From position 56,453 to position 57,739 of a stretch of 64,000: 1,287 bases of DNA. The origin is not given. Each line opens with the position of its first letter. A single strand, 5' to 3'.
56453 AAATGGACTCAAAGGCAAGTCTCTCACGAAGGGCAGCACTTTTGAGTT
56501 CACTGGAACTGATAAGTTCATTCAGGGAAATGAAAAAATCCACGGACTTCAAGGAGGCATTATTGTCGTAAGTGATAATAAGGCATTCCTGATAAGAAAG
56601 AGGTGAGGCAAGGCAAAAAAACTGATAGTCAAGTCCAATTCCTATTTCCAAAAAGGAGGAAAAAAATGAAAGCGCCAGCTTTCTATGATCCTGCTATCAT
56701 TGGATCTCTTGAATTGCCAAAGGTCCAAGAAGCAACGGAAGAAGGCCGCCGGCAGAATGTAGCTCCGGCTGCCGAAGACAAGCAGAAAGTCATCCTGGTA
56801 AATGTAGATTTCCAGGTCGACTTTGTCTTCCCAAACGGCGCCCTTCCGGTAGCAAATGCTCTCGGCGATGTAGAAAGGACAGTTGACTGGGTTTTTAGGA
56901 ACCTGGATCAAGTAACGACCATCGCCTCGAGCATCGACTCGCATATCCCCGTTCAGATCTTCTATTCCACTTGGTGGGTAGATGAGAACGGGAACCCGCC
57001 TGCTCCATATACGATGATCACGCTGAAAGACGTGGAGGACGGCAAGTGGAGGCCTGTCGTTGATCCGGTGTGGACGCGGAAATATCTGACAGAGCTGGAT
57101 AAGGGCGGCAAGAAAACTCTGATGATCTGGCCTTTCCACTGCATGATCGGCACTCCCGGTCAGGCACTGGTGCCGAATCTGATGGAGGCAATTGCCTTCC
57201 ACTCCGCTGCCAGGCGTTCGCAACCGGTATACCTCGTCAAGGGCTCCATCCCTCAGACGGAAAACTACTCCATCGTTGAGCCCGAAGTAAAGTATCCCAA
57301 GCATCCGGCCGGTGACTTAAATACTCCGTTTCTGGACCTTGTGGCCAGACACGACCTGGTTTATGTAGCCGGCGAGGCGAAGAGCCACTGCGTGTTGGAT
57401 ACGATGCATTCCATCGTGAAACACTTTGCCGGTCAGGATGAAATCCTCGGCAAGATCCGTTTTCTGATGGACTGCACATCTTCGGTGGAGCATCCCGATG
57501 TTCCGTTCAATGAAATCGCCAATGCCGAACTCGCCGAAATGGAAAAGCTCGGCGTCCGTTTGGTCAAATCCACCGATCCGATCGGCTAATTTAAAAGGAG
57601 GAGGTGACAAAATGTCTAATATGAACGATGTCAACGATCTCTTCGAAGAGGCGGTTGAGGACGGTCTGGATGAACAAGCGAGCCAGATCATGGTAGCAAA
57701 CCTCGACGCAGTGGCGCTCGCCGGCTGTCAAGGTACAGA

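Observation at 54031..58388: PP2C phosphatase - Ser/Thr kinase - vWA triad (TerY-P type) embedded in an NAD-salvage neighbourhood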

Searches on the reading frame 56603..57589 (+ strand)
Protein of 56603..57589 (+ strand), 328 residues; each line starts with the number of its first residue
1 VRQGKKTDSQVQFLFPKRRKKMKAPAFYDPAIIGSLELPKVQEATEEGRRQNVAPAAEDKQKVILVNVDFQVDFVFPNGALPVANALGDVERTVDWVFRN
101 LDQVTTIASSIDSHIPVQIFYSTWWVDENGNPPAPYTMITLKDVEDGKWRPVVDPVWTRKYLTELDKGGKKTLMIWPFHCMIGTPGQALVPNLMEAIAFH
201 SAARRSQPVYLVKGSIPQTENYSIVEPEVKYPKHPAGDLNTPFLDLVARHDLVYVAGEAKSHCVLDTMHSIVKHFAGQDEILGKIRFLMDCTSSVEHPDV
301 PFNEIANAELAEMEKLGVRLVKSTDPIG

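Call 3: search_protein_families(library=pfam, proteins=[window:56603-57589:+], max_evalue=0.01)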
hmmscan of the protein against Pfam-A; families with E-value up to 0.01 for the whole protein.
window:56603-57589:+ (328 aa): 0 families

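Call 6: search_protein_families(library=padloc, proteins=[window:56603-57589:+], max_evalue=0.01)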
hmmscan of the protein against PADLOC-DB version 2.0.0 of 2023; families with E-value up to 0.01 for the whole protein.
window:56603-57589:+ (328 aa): 0 families

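Call 7: search_protein_families(library=ncbifam, proteins=[window:56603-57589:+], max_evalue=0.01)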
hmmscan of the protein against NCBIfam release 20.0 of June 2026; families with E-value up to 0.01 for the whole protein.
window:56603-57589:+ (328 aa): 0 families

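Call 16: search_solved_structures(query=window:56666-57589:+, max_evalue=10, show_alignments=2)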
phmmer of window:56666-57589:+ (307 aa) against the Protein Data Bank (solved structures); distinct sequences matched with E-value up to 10: 3.
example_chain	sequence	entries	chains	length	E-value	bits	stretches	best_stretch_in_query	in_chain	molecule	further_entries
2h0r_A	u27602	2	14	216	0.012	18.1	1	152-250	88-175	Nicotinamidase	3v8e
1ilw_A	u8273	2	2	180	0.025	17.1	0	154-182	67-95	180 aa long hypothetical Pyrazinamidase/nicotinamidase | 180aa long hypothetical Pyrazinamidase/Nicotinamidase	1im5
3pl1_A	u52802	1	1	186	0.22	14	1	154-174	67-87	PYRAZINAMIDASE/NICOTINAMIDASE PNCA (PZase)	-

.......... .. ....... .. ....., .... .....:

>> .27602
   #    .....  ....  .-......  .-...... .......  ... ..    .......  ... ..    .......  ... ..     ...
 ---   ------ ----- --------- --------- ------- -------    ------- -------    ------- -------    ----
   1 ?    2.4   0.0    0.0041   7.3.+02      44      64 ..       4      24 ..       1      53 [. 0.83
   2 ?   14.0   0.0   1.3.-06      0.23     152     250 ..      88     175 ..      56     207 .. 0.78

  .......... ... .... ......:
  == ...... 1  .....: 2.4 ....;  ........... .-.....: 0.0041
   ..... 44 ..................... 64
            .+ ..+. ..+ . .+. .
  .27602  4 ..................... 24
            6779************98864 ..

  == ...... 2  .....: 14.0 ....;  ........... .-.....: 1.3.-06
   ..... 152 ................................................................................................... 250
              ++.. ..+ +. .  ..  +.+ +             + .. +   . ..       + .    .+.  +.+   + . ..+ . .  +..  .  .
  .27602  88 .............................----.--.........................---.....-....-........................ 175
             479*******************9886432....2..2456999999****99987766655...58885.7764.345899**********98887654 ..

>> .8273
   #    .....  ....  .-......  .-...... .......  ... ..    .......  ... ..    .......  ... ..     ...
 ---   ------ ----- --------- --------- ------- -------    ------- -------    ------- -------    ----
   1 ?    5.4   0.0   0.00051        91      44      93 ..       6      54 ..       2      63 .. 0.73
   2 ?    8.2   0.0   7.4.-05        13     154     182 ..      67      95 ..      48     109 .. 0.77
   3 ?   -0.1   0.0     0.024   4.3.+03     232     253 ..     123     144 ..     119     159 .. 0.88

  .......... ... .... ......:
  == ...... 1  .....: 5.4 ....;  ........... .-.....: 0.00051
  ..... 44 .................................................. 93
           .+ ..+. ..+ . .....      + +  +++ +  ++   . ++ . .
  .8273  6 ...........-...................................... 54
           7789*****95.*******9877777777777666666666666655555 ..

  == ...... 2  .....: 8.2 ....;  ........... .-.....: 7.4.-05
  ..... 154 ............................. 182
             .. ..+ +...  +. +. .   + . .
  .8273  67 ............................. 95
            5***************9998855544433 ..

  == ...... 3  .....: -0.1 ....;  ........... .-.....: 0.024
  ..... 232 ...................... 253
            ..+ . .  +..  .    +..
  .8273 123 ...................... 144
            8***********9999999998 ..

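Call 21: find_homologous_proteins(query=window:56666-57589:+, max_evalue=0.001)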
Query window:56666-57589:+ (307 aa): 315 proteins with E <= 0.001 among 1181 candidates; the best 120 are listed.
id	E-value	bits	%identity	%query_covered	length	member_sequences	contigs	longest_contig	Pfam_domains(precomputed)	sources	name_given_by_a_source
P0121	4.2e-191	652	91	100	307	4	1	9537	-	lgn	-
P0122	2.6e-137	475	67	100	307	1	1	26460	-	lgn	-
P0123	2.7e-135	469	66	100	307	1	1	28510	-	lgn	-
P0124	5.5e-135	468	66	100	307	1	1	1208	-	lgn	-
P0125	3.7e-128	445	64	99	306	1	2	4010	-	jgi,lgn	jgi:nicotinamidase-related amidase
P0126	3.8e-124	432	58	99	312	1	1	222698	-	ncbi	-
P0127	3.9e-124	432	59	99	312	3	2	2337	-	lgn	-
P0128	1.3e-123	430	59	99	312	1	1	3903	-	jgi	jgi:nicotinamidase/pyrazinamidase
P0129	6.5e-123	428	58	99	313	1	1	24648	-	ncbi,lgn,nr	ncbi:MAG TPA: cysteine hydrolase family protein [Chloroflexia bacterium]|nr:cysteine hydrolase famil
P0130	8.8e-123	428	59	99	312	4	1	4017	-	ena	-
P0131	1.8e-122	427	59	99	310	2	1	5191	-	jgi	jgi:nicotinamidase/pyrazinamidase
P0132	4.2e-122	425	60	99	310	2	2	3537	-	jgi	jgi:nicotinamidase-related amidase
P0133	1.9e-121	423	57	99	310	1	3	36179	-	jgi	jgi:nicotinamidase-related amidase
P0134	2.4e-121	423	58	99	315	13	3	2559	-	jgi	jgi:nicotinamidase/pyrazinamidase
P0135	3.3e-120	419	57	99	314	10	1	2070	-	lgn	-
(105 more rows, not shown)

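Call 27: search_solved_structures(query=A3, max_evalue=0.01)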
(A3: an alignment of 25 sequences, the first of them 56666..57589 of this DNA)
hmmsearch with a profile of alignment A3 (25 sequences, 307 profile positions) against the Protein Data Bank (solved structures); distinct sequences matched with E-value up to 0.01: 3.
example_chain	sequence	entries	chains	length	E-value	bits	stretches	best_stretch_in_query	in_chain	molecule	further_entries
2h0r_A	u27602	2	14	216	5.9e-07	31.9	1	150-251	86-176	Nicotinamidase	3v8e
3pl1_A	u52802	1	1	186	0.00012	24.4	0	155-181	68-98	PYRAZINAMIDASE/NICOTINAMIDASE PNCA (PZase)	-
1ilw_A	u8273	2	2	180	0.0089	18.2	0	43-98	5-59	180 aa long hypothetical Pyrazinamidase/nicotinamidase | 180aa long hypothetical Pyrazinamidase/Nicotinamidase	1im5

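Call 43: search_protein_families(library=pfam, proteins=[window:56666-57589:+], max_evalue=1)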
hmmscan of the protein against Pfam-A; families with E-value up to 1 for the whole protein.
window:56666-57589:+ (307 aa): 0 families

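Call 45: search_protein_families(library=padloc, proteins=[window:56666-57589:+], max_evalue=10)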
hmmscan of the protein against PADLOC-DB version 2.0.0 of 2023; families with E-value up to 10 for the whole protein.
window:56666-57589:+ (307 aa): 0 families

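Call 62: find_related_loci(query=A3, collection=metagenome_contigs, flank=6000)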
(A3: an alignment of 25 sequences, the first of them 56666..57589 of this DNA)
Query A3 (307 aa) in metagenome_contigs; peptide patterns used: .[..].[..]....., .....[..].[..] (x = any residue, [..] = any of these).
600 stretches matched a pattern (row limit reached: there are more); 518 encode a relative of the query (tblastn E <= 1e-3); the best 80 are kept; 80 distinct loci.
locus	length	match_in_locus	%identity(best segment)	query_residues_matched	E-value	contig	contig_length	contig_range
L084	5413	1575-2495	56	1-307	4e-128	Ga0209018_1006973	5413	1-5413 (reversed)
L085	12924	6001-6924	55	1-307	9e-121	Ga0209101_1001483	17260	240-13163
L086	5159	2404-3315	56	4-307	4e-120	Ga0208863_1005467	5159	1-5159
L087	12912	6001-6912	56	4-307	6e-119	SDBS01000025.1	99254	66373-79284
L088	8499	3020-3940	54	1-307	3e-117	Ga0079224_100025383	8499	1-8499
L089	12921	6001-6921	53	1-306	1e-116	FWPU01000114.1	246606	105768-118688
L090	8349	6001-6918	53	1-306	4e-115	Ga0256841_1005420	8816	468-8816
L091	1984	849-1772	53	1-307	1e-121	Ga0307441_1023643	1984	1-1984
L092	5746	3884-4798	54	1-307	4e-114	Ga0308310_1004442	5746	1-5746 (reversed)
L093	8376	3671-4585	54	1-307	9e-114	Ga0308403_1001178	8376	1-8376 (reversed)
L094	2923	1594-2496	53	7-306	4e-117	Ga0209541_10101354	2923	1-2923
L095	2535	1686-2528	56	1-281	4e-118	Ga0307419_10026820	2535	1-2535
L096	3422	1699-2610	53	4-307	4e-115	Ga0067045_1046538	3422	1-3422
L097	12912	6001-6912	53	4-307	2e-112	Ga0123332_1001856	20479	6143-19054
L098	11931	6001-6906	54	4-307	3e-112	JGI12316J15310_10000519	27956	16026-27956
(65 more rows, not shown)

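Call 63: find_related_loci(query=A3, collection=viral_contigs, flank=8000)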
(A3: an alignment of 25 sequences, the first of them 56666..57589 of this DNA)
Query A3 (307 aa) in viral_contigs; peptide patterns used: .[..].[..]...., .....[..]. (x = any residue, [..] = any of these).
107 stretches matched a pattern; 103 encode a relative of the query (tblastn E <= 1e-3); the best 80 are kept; 80 distinct loci.
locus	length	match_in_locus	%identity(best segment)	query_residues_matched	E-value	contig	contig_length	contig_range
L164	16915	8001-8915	48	4-304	1e-95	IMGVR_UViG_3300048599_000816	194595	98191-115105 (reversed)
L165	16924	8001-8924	45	4-306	2e-87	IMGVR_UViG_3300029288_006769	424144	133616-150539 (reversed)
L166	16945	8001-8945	44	1-304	2e-84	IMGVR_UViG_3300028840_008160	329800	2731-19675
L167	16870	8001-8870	44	8-304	3e-81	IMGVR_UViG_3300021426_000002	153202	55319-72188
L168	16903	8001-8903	42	1-306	8e-75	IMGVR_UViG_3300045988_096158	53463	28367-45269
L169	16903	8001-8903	42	1-306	1e-74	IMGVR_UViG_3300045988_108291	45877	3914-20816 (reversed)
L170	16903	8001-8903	42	1-306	3e-74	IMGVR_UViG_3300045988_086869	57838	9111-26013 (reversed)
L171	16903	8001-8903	42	1-306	3e-74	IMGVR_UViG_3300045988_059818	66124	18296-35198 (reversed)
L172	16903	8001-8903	42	1-306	3e-74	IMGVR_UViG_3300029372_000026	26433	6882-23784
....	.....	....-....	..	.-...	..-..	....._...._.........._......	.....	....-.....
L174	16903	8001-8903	42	1-306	3e-74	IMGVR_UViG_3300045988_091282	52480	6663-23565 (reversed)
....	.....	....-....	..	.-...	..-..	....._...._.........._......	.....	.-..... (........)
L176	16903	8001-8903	42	1-306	3e-74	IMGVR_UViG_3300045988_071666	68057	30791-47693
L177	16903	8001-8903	42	1-306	3e-74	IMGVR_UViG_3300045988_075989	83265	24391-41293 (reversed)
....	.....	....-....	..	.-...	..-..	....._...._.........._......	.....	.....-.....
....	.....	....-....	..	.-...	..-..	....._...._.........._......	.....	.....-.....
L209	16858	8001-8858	38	12-304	3e-66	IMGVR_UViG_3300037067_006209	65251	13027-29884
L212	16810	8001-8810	39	27-304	7e-64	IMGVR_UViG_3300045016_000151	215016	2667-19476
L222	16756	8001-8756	37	44-304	6e-49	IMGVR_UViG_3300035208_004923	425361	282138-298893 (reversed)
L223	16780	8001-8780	37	41-304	2e-47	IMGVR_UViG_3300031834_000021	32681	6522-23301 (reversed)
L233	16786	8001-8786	32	44-304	7e-39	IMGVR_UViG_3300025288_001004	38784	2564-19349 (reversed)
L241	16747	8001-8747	35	36-274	7e-37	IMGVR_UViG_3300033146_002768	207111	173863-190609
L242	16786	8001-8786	30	44-304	5e-35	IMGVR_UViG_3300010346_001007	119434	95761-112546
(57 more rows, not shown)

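Call 65: search_dna_similar(query=window:56666-57589:+, collection=phages, mode=protein, max_rows=40)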
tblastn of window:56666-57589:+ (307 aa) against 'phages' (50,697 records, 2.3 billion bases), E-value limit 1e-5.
Records with a match: 4; places in all: 4; records where one place covers at least 80% of the query: 3.
Best place of each record, by identity: <60% 4.
By first word of the organism name: uncultured 3; Bacteriophage 1.
By host as written in the record: - 4.
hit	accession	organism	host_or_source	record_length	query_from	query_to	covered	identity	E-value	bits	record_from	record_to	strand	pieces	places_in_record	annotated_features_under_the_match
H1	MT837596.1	Bacteriophage sp.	human fecal samples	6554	1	306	100%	41.3%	7e-71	243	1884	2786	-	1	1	record has no annotation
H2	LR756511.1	uncultured phage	metagenomic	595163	40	304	86%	34.8%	5e-41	157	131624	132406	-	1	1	record has no annotation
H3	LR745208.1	uncultured phage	metagenomic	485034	35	274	78%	35.1%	4e-38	149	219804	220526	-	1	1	record has no annotation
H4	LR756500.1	uncultured phage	metagenomic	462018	40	304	86%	31.6%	4e-36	143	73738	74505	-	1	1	record has no annotation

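Call 66: get_annotated_region(hit=H2, flank=10000)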
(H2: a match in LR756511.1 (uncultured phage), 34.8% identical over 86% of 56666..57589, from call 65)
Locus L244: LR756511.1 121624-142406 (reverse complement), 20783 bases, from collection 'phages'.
description: uncultured phage genome assembly, chromosome: 1.
organism: uncultured phage (NCBI taxid 278008)
taxonomy: Viruses; environmental samples
host: -; source: metagenomic; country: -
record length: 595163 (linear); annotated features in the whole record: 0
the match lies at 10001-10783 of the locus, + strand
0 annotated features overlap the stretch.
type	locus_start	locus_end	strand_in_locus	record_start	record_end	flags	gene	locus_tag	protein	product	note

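Call 67: get_annotated_region(hit=H3, flank=10000)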
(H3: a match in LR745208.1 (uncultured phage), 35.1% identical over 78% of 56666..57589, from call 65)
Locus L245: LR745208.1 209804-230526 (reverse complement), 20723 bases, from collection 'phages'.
description: uncultured phage genome assembly, chromosome: 1.
organism: uncultured phage (NCBI taxid 278008)
taxonomy: Viruses; environmental samples
host: -; source: metagenomic; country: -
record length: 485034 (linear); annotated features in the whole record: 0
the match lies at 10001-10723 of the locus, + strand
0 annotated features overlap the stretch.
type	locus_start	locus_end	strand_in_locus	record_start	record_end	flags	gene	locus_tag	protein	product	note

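Call 68: get_annotated_region(hit=H4, flank=10000)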
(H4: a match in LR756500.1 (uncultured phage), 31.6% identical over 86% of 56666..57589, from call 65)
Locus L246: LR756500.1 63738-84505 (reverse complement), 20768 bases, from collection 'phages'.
description: uncultured phage genome assembly, chromosome: 1.
organism: uncultured phage (NCBI taxid 278008)
taxonomy: Viruses; environmental samples
host: -; source: metagenomic; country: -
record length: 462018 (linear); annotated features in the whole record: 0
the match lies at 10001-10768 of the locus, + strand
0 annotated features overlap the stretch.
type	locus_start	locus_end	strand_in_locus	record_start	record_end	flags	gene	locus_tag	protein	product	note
